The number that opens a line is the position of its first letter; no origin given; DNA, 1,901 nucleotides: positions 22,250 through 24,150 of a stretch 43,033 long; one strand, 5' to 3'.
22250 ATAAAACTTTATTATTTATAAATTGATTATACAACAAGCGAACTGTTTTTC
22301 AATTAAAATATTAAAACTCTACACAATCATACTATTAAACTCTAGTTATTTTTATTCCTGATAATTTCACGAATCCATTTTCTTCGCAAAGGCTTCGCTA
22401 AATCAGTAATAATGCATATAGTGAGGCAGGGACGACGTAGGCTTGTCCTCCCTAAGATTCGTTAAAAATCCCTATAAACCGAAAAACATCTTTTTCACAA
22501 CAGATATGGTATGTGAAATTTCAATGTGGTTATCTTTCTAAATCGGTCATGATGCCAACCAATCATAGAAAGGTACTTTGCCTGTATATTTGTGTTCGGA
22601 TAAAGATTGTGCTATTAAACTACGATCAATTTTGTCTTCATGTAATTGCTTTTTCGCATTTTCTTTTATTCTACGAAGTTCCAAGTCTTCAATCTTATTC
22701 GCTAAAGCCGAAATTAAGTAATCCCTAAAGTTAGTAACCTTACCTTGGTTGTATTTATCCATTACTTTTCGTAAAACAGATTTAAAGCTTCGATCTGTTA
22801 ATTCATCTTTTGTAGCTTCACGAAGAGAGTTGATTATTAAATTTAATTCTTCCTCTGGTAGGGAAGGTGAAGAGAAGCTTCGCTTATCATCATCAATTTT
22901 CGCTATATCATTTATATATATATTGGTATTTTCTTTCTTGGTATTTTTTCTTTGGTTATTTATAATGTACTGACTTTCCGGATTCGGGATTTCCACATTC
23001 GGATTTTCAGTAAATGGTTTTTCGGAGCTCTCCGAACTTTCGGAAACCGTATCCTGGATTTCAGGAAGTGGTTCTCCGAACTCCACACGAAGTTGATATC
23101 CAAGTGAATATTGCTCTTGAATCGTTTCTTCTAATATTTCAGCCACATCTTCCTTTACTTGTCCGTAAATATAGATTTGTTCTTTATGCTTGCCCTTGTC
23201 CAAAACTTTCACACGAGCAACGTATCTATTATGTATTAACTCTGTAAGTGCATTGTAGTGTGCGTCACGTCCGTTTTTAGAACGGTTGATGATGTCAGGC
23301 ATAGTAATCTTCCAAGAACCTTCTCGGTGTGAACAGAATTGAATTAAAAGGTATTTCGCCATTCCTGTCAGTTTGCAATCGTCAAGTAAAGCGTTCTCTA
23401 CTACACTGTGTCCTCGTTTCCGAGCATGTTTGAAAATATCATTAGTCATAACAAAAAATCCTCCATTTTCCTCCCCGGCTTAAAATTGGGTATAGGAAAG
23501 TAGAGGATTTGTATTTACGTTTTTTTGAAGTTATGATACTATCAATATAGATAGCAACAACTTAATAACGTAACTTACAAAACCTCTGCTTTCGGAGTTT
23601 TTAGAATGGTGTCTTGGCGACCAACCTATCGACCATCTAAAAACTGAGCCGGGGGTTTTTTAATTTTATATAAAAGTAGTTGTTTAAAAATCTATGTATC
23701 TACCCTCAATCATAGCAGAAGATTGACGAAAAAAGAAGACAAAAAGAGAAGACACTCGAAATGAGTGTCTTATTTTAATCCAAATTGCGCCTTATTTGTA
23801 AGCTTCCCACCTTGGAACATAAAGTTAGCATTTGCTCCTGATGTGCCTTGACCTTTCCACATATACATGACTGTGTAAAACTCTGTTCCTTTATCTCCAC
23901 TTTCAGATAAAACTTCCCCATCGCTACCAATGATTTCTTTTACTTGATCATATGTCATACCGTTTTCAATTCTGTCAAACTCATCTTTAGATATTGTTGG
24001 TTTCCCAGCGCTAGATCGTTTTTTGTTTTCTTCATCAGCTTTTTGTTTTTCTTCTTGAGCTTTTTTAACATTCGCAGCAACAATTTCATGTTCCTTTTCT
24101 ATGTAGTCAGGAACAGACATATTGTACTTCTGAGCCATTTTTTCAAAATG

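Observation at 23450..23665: rep leader contains mutually exclusive terminator and antiterminator helices plus a predicted countertranscript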

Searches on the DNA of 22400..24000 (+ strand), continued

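Call 19: get_annotated_region(hit=H95, flank=1500)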
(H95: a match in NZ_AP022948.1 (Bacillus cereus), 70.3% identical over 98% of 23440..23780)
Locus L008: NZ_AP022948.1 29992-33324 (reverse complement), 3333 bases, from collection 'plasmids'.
description: Bacillus cereus strain J10 plasmid pJ10_2, complete sequence
organism: Bacillus cereus (NCBI taxid 1396)
taxonomy: Bacteria; Bacillota; Bacilli; Bacillales; Bacillaceae; Bacillus; Bacillus cereus
host: -; source: -; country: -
typing (MOB-suite, as given by PLSDB): non-mobilizable; replicon rep_cluster_757
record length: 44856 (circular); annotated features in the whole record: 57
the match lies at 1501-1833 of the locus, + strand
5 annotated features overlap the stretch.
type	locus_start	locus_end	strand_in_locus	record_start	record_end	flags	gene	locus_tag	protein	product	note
CDS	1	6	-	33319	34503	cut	-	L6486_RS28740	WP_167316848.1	AimR family lysis-lysogeny pheromone receptor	-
CDS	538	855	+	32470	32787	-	-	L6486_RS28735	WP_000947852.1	helix-turn-helix transcriptional regulator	-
CDS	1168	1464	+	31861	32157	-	-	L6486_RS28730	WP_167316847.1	hypothetical protein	-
CDS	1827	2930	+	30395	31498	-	-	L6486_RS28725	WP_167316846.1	replication initiator protein A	-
CDS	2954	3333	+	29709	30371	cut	-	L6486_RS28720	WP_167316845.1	hypothetical protein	-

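Call 20: get_annotated_region(hit=H96, flank=1500)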
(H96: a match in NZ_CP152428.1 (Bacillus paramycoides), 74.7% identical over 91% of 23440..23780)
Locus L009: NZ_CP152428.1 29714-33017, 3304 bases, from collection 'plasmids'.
description: Bacillus paramycoides strain JYZ-SD5 plasmid p1, complete sequence
organism: Bacillus paramycoides (NCBI taxid 2026194)
taxonomy: Bacteria; Bacillota; Bacilli; Bacillales; Bacillaceae; Bacillus; Bacillus paramycoides
host: -; source: mixed culture,soil; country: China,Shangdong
typing (MOB-suite, as given by PLSDB): conjugative; replicon rep_cluster_1869; relaxase MOBP; mating-pair formation MPF_T
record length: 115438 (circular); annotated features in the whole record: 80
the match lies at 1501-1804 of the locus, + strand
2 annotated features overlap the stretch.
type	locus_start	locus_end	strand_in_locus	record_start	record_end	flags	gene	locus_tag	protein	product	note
CDS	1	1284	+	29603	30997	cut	-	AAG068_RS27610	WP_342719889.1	HAMP domain-containing sensor histidine kinase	GO:0007165 - signal transduction [Evidence IEA]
CDS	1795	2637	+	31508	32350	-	-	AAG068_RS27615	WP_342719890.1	hypothetical protein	-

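Call 21: get_annotated_region(hit=H97, flank=1500)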
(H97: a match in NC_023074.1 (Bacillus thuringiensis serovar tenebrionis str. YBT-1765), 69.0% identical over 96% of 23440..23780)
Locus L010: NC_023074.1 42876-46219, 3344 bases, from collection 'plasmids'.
description: Bacillus thuringiensis serovar tenebrionis str. YBT-1765 plasmid pBMB165, complete sequence
organism: Bacillus thuringiensis serovar tenebrionis str. YBT-1765 (NCBI taxid 529121)
taxonomy: Bacteria; Bacillota; Bacilli; Bacillales; Bacillaceae; Bacillus; Bacillus thuringiensis; Bacillus thuringiensis serovar tenebrionis str. YBT-1765
host: -; source: -; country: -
typing (MOB-suite, as given by PLSDB): non-mobilizable; replicon rep_cluster_163,rep_cluster_757
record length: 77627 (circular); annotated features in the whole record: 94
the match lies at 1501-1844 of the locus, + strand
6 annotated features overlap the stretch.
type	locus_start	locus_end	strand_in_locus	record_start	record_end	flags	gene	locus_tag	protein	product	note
CDS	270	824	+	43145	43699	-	-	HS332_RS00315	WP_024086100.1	hypothetical protein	-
CDS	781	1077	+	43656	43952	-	-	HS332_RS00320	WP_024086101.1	hypothetical protein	-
CDS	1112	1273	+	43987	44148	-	-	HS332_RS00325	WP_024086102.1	hypothetical protein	-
CDS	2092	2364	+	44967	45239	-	-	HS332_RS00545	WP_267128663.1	hypothetical protein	-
CDS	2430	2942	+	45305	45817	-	-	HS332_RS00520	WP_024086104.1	DnaD domain protein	-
CDS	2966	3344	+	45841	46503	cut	-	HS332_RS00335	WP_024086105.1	hypothetical protein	-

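Call 22: get_annotated_region(hit=H98, flank=1500)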
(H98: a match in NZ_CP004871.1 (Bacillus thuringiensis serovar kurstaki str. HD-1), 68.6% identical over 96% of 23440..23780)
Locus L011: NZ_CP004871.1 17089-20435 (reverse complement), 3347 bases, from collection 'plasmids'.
description: Bacillus thuringiensis serovar kurstaki str. HD-1 plasmid pBMB46, complete sequence
organism: Bacillus thuringiensis serovar kurstaki str. HD-1 (NCBI taxid 1261129)
taxonomy: Bacteria; Bacillota; Bacilli; Bacillales; Bacillaceae; Bacillus; Bacillus thuringiensis; Bacillus thuringiensis serovar kurstaki str. HD-1
host: -; source: soil; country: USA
typing (MOB-suite, as given by PLSDB): non-mobilizable; replicon rep_cluster_757
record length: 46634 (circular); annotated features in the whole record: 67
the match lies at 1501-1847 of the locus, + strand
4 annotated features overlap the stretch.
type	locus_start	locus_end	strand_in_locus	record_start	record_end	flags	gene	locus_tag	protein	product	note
CDS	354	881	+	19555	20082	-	-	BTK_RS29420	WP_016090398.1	DUF4352 domain-containing protein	-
CDS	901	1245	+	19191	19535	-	-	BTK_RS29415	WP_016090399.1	DUF4064 domain-containing protein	-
CDS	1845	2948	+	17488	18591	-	-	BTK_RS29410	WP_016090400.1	replication initiator protein A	-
CDS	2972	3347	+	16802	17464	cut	-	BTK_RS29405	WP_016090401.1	hypothetical protein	-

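Call 23: get_annotated_region(hit=H108, flank=1500)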
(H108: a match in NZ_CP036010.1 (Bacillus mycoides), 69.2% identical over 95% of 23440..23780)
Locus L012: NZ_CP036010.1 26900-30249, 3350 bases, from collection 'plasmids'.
description: Bacillus mycoides strain BPN43/2 plasmid p50
organism: Bacillus mycoides (NCBI taxid 1405)
taxonomy: Bacteria; Bacillota; Bacilli; Bacillales; Bacillaceae; Bacillus; Bacillus mycoides
host: -; source: cell culture,soil; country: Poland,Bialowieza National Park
typing (MOB-suite, as given by PLSDB): non-mobilizable; replicon rep_cluster_1895
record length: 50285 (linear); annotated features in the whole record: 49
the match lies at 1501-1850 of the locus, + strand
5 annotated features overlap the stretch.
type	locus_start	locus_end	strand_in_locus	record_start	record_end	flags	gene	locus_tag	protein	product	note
CDS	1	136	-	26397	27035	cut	-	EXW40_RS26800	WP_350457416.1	Rha family transcriptional regulator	-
CDS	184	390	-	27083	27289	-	-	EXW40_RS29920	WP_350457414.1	helix-turn-helix transcriptional regulator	-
CDS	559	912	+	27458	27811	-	-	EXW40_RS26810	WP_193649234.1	helix-turn-helix transcriptional regulator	-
CDS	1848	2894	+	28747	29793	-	-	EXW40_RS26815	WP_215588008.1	hypothetical protein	-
CDS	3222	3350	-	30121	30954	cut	-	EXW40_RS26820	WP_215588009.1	site-specific integrase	GO:0015074 - DNA integration [Evidence IEA]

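Call 24: get_annotated_region(hit=H109, flank=1500)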
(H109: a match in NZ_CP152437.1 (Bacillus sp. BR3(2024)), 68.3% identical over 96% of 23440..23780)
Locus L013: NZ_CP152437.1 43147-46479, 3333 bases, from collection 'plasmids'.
description: Bacillus sp. BR3(2024) plasmid unnamed4, complete sequence
organism: Bacillus sp. BR3(2024) (NCBI taxid 3126755)
taxonomy: Bacteria; Bacillota; Bacilli; Bacillales; Bacillaceae; Bacillus; Bacillus sp. BR3(2024)
host: -; source: sigle cell,soil; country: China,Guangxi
typing (MOB-suite, as given by PLSDB): non-mobilizable
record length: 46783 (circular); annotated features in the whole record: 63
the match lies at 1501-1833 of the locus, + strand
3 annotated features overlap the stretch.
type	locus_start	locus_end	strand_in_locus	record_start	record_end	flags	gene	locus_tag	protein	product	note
CDS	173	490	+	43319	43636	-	-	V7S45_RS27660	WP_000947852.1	helix-turn-helix transcriptional regulator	-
CDS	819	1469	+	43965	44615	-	-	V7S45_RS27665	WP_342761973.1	DUF4352 domain-containing protein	-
CDS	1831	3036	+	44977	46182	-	-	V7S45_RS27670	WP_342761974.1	hypothetical protein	-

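Call 25: get_annotated_region(hit=H110, flank=1500)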
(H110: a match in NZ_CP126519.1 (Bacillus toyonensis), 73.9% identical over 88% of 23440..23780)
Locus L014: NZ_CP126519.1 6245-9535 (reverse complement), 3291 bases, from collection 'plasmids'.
description: Bacillus toyonensis strain Cuernavaca_S4 plasmid unnamed3, complete sequence
organism: Bacillus toyonensis (NCBI taxid 155322)
taxonomy: Bacteria; Bacillota; Bacilli; Bacillales; Bacillaceae; Bacillus; Bacillus toyonensis
host: -; source: bacterial isolate,warm, humid forested area with dark clay soil, about 15 cm from the trunk of an Encino tree ...; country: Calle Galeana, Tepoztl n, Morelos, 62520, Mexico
typing (MOB-suite, as given by PLSDB): mobilizable; replicon rep_cluster_459,rep_cluster_920; relaxase MOBC
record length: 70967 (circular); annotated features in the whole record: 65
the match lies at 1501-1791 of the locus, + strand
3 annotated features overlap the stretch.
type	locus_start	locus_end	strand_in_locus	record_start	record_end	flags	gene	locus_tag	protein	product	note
CDS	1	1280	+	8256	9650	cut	-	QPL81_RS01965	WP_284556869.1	HAMP domain-containing sensor histidine kinase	GO:0007165 - signal transduction [Evidence IEA]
CDS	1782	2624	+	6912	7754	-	-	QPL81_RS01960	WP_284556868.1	hypothetical protein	-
CDS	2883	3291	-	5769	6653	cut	-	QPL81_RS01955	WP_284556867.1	Rpn family recombination-promoting nuclease/putative transposase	-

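Call 26: get_annotated_region(hit=H113, flank=1500)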
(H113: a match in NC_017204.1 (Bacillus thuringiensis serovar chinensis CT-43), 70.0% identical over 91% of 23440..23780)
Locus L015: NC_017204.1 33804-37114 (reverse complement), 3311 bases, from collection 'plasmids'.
description: Bacillus thuringiensis serovar chinensis CT-43 plasmid pCT51, complete sequence
organism: Bacillus thuringiensis serovar chinensis CT-43 (NCBI taxid 541229)
taxonomy: Bacteria; Bacillota; Bacilli; Bacillales; Bacillaceae; Bacillus; Bacillus thuringiensis; Bacillus thuringiensis serovar chinensis CT-43
host: -; source: -; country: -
typing (MOB-suite, as given by PLSDB): non-mobilizable
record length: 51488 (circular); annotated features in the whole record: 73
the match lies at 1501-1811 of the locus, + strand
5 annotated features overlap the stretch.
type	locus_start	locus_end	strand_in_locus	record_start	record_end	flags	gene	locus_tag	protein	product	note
CDS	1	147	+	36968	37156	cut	-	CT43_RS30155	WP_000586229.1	hypothetical protein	-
CDS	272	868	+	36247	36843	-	-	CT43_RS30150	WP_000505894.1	DUF4236 domain-containing protein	-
CDS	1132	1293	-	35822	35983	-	-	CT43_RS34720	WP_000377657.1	hypothetical protein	-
CDS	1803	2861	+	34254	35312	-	-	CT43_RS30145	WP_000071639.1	hypothetical protein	-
CDS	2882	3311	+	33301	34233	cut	-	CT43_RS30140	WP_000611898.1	hypothetical protein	-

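Call 27: get_annotated_region(hit=H115, flank=1500)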
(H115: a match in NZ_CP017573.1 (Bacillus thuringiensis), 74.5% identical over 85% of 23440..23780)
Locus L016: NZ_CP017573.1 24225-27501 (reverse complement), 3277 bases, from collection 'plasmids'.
description: Bacillus thuringiensis strain SCG04-02 plasmid PSCG61, complete sequence
organism: Bacillus thuringiensis (NCBI taxid 1428)
taxonomy: Bacteria; Bacillota; Bacilli; Bacillales; Bacillaceae; Bacillus; Bacillus thuringiensis
host: -; source: whole organism,soil; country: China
typing (MOB-suite, as given by PLSDB): mobilizable; replicon rep_cluster_920; relaxase MOBC
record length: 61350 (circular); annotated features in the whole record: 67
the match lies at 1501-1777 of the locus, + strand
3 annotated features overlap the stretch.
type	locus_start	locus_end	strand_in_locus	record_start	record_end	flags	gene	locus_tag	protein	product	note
CDS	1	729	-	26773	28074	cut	-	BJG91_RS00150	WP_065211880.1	HlyD family efflux transporter periplasmic adaptor subunit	-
CDS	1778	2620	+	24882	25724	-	-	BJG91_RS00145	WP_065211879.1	hypothetical protein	-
CDS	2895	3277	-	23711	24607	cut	-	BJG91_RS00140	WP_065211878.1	Rpn family recombination-promoting nuclease/putative transposase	-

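Call 28: get_annotated_region(hit=H116, flank=1500)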
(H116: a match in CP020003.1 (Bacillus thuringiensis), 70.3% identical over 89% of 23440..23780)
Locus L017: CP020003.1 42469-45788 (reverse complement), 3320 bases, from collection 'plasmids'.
description: Bacillus thuringiensis strain L-7601 plasmid unnamed1, complete sequence
organism: Bacillus thuringiensis (NCBI taxid 1428)
taxonomy: Bacteria; Bacillota; Bacilli; Bacillales; Bacillaceae; Bacillus; Bacillus thuringiensis
host: -; source: Bacillus thuringiensis subsp,whole organism; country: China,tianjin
typing (MOB-suite, as given by PLSDB): non-mobilizable; replicon rep_cluster_887
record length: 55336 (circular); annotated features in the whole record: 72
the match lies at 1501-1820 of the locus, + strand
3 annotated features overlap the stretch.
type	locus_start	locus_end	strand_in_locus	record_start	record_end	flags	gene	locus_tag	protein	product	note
CDS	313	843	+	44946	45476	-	-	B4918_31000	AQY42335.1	ribonuclease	-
CDS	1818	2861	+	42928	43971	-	-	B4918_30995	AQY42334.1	replication protein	-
CDS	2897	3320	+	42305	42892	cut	-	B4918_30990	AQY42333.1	hypothetical protein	-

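Call 29: get_annotated_region(hit=H117, flank=1500)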
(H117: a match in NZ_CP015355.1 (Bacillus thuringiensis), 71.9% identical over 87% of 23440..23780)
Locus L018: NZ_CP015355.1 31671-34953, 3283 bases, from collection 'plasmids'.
description: Bacillus thuringiensis strain MYBT18246 plasmid p109822, complete sequence
organism: Bacillus thuringiensis (NCBI taxid 1428)
taxonomy: Bacteria; Bacillota; Bacilli; Bacillales; Bacillaceae; Bacillus; Bacillus thuringiensis
host: -; source: Caenorhabditis elegans,whole organism; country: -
typing (MOB-suite, as given by PLSDB): non-mobilizable; replicon rep_cluster_920
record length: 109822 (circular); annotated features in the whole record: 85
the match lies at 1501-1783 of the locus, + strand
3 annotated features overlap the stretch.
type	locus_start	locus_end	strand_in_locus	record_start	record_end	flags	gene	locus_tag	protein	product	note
CDS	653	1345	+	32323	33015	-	-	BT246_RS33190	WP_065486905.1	IS6 family transposase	-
CDS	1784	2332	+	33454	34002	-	-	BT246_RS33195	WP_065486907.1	helix-turn-helix domain-containing protein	-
CDS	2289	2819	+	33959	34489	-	-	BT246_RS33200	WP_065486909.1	hypothetical protein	-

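Call 30: get_annotated_region(hit=H118, flank=1500)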
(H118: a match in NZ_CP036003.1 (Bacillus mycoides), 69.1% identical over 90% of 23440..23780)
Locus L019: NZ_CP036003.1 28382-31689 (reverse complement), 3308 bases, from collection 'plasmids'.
description: Bacillus mycoides strain BPN37/1 plasmid p52
organism: Bacillus mycoides (NCBI taxid 1405)
taxonomy: Bacteria; Bacillota; Bacilli; Bacillales; Bacillaceae; Bacillus; Bacillus mycoides
host: -; source: cell culture,soil; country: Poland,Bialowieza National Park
typing (MOB-suite, as given by PLSDB): non-mobilizable
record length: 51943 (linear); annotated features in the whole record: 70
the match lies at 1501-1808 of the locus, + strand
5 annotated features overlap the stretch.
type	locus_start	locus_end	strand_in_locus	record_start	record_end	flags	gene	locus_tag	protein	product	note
CDS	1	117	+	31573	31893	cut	-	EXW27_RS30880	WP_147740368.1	helix-turn-helix transcriptional regulator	-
CDS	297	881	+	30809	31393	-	-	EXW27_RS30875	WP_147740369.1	DUF4236 domain-containing protein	-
CDS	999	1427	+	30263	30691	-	-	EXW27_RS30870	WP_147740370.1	stress protein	-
CDS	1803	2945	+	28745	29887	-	-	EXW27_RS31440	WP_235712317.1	hypothetical protein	-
CDS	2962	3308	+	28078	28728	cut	-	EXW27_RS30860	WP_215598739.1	hypothetical protein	-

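Call 31: get_annotated_region(hit=H119, flank=1500)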
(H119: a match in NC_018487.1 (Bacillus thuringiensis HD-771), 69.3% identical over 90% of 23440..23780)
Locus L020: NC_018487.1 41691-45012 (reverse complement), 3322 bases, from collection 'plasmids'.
description: Bacillus thuringiensis HD-771 plasmid p03, complete sequence
organism: Bacillus thuringiensis HD-771 (NCBI taxid 1218175)
taxonomy: Bacteria; Bacillota; Bacilli; Bacillales; Bacillaceae; Bacillus; Bacillus thuringiensis; Bacillus thuringiensis HD-771
host: -; source: -; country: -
typing (MOB-suite, as given by PLSDB): non-mobilizable; replicon rep_cluster_1721,rep_cluster_887
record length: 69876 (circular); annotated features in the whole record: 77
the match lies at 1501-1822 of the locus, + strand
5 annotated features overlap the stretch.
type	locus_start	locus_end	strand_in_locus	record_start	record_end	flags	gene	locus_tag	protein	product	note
CDS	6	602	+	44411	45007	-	-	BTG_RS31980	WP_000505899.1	DUF4236 domain-containing protein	-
CDS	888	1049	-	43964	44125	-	-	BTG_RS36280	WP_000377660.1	hypothetical protein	-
CDS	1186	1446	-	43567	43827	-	-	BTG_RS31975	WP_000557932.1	RNA chaperone Hfq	GO:0006355 - regulation of DNA-templated transcription [Evidence IEA]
CDS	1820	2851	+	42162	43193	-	-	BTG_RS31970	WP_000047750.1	helix-turn-helix domain-containing protein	-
CDS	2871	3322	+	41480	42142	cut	-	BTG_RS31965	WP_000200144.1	hypothetical protein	-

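Call 32: get_annotated_region(hit=H120, flank=1500)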
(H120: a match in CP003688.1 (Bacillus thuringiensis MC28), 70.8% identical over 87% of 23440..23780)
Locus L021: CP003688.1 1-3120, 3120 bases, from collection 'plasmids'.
description: Bacillus thuringiensis MC28 plasmid pMC8, complete sequence
organism: Bacillus thuringiensis MC28 (NCBI taxid 1195464)
taxonomy: Bacteria; Bacillota; Bacilli; Bacillales; Bacillaceae; Bacillus; Bacillus thuringiensis; Bacillus thuringiensis MC28
host: -; source: -; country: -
typing (MOB-suite, as given by PLSDB): non-mobilizable
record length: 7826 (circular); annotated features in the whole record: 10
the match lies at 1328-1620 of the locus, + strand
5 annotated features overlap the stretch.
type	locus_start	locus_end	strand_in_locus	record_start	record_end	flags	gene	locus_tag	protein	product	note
CDS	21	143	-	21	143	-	-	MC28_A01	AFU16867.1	hypothetical protein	-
CDS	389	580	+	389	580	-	-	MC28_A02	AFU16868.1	hypothetical protein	-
CDS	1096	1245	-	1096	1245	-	-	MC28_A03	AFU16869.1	hypothetical protein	-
CDS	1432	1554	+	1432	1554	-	-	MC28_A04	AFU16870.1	hypothetical protein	-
CDS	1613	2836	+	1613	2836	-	-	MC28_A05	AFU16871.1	RepA protein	-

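Call 33: get_annotated_region(hit=H121, flank=1500)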
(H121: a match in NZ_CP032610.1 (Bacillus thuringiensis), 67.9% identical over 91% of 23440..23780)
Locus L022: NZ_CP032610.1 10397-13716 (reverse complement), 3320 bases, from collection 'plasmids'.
description: Bacillus thuringiensis strain QZL38 plasmid p.3, complete sequence
organism: Bacillus thuringiensis (NCBI taxid 1428)
taxonomy: Bacteria; Bacillota; Bacilli; Bacillales; Bacillaceae; Bacillus; Bacillus thuringiensis
host: -; source: single cell,soil; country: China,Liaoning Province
typing (MOB-suite, as given by PLSDB): non-mobilizable
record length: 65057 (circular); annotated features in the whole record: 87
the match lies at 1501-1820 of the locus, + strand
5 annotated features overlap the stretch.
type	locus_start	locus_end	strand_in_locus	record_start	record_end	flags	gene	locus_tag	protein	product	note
CDS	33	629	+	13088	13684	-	-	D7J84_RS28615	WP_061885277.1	DUF4236 domain-containing protein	-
CDS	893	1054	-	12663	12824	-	-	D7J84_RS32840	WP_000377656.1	hypothetical protein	-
CDS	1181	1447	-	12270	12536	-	-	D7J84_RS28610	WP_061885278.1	RNA chaperone Hfq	GO:0006355 - regulation of DNA-templated transcription [Evidence IEA]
CDS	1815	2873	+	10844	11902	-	-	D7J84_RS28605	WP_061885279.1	hypothetical protein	-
CDS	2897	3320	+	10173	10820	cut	-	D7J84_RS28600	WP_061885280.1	hypothetical protein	-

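Call 34: get_annotated_region(hit=H122, flank=1500)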
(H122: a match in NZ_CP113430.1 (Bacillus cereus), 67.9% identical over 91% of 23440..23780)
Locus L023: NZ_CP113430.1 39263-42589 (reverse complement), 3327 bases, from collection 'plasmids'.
description: Bacillus cereus strain NW6 plasmid unnamed2, complete sequence
organism: Bacillus cereus (NCBI taxid 1396)
taxonomy: Bacteria; Bacillota; Bacilli; Bacillales; Bacillaceae; Bacillus; Bacillus cereus
host: -; source: cell culture,petroleum sludge; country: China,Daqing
typing (MOB-suite, as given by PLSDB): non-mobilizable
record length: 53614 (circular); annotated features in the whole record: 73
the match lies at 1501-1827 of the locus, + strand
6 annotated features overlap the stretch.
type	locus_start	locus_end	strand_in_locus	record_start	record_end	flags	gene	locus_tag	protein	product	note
CDS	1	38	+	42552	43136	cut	-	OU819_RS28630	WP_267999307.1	DUF4236 domain-containing protein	-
CDS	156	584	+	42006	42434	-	-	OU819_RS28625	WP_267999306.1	stress protein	-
CDS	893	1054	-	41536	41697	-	-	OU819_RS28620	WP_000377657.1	hypothetical protein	-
CDS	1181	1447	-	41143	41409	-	-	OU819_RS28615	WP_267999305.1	RNA chaperone Hfq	GO:0006355 - regulation of DNA-templated transcription [Evidence IEA]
CDS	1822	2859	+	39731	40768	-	-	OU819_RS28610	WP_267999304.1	hypothetical protein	-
CDS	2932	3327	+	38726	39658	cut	-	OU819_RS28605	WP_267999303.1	hypothetical protein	-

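Call 35: get_annotated_region(hit=H123, flank=1500)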
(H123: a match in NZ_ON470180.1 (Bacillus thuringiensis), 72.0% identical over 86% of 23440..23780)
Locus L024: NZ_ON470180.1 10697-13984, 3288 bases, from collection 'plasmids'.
description: Bacillus thuringiensis strain SY27.1 plasmid pSY27.1_6, complete sequence
organism: Bacillus thuringiensis (NCBI taxid 1428)
taxonomy: Bacteria; Bacillota; Bacilli; Bacillales; Bacillaceae; Bacillus; Bacillus thuringiensis
host: -; source: -; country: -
typing (MOB-suite, as given by PLSDB): non-mobilizable
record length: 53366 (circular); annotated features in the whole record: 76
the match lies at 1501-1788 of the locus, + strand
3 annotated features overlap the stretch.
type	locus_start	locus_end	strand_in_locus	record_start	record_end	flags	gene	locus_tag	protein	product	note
CDS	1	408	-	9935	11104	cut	-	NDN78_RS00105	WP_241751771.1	AimR family lysis-lysogeny pheromone receptor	-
CDS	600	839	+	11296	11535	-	-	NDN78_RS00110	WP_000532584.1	hypothetical protein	-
CDS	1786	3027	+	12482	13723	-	-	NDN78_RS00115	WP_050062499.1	DnaD domain protein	-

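Call 36: get_annotated_region(hit=H126, flank=1500)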
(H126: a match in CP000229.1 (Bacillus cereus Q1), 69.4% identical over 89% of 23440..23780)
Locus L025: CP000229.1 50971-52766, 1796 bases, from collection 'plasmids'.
description: Bacillus cereus Q1 plasmid pBc53, complete sequence
organism: Bacillus cereus Q1 (NCBI taxid 361100)
taxonomy: Bacteria; Bacillota; Bacilli; Bacillales; Bacillaceae; Bacillus; Bacillus cereus; Bacillus cereus Q1
host: -; source: -; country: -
typing (MOB-suite, as given by PLSDB): non-mobilizable
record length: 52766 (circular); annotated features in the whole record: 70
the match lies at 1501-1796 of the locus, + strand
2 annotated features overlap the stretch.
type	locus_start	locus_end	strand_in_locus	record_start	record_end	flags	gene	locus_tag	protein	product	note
CDS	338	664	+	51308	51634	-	-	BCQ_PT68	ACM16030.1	transcriptional regulator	-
CDS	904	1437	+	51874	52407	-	-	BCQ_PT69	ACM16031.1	ribonuclease, putative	-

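Call 37: get_annotated_region(hit=H127, flank=1500)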
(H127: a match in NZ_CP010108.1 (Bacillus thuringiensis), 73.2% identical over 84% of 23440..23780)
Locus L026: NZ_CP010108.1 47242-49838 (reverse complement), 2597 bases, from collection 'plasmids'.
description: Bacillus thuringiensis serovar indiana strain HD521 plasmid pBTHD521-2, complete sequence
organism: Bacillus thuringiensis (NCBI taxid 180850)
taxonomy: Bacteria; Bacillota; Bacilli; Bacillales; Bacillaceae; Bacillus; Bacillus thuringiensis
host: -; source: soil; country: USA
typing (MOB-suite, as given by PLSDB): non-mobilizable
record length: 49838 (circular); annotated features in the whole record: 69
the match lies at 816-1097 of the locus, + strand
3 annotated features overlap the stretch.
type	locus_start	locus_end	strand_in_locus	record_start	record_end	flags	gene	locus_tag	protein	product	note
CDS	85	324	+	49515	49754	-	-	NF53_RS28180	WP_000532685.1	hypothetical protein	-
CDS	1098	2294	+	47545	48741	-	-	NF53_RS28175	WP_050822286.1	DnaD domain protein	GO:0006269 - DNA replication, synthesis of RNA primer [Evidence IEA]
CDS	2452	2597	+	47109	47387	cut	-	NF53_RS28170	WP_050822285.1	YccF domain-containing protein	-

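Call 38: get_annotated_region(hit=H128, flank=1500)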
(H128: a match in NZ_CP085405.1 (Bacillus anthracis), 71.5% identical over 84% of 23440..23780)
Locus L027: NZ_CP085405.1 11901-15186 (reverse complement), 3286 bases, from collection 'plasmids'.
description: Bacillus anthracis strain CMF9 plasmid unnamed3, complete sequence
organism: Bacillus anthracis (NCBI taxid 1392)
taxonomy: Bacteria; Bacillota; Bacilli; Bacillales; Bacillaceae; Bacillus; Bacillus anthracis
host: -; source: single cell,soil; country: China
typing (MOB-suite, as given by PLSDB): non-mobilizable
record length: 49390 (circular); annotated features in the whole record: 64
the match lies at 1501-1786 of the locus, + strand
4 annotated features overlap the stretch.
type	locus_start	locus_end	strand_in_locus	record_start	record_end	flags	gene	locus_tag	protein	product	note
CDS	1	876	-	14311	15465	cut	-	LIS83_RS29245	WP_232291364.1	AimR family lysis-lysogeny pheromone receptor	-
CDS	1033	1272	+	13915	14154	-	-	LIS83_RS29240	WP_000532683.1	helix-turn-helix domain-containing protein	-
CDS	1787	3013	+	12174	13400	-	-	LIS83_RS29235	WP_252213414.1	replication initiator protein A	-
CDS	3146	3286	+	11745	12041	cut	-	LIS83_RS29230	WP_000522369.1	hypothetical protein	-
